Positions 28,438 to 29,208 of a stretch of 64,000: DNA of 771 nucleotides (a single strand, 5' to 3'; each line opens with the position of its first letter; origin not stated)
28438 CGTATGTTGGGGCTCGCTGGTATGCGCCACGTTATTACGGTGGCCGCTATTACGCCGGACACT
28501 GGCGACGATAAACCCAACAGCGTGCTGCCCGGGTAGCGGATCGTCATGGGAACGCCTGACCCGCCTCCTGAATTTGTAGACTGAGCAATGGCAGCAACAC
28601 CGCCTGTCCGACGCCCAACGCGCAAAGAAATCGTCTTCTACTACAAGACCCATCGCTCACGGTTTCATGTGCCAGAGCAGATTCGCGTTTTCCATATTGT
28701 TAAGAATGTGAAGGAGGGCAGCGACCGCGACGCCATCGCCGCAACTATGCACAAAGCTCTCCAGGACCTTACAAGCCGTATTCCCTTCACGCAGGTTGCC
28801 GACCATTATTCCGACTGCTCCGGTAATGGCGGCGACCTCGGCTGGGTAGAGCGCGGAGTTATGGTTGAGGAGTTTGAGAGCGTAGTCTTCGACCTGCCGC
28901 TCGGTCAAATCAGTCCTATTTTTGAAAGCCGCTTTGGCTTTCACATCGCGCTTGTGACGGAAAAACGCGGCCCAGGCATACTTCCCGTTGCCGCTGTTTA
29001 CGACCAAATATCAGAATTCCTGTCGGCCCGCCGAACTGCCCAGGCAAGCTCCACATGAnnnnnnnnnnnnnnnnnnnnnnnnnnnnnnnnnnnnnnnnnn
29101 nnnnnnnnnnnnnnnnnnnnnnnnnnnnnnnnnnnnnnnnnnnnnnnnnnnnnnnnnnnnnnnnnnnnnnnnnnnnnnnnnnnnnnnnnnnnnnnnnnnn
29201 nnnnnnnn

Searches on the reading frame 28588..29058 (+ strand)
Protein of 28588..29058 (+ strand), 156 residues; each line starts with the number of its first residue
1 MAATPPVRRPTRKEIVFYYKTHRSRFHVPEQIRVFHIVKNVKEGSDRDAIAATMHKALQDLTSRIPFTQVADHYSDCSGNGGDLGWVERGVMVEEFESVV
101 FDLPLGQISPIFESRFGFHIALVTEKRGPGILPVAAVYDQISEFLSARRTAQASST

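Call 53: search_protein_families(library=pfam, proteins=[window:28588-29058:+], max_evalue=0.0001)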
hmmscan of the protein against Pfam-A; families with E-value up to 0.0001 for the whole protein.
window:28588-29058:+ (156 aa): 3 families
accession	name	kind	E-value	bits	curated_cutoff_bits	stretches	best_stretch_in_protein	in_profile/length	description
PF13616.12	Rotamase_3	-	2.4e-19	70.4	22.5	1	28-127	12-116/116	PPIC-type PPIASE domain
PF00639.27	Rotamase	-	1.4e-18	68.1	21.7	1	36-124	1-96/97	PPIC-type PPIASE domain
PF13145.12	Rotamase_2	-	2.6e-12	48.1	27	1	10-138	1-120/121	PPIC-type PPIASE domain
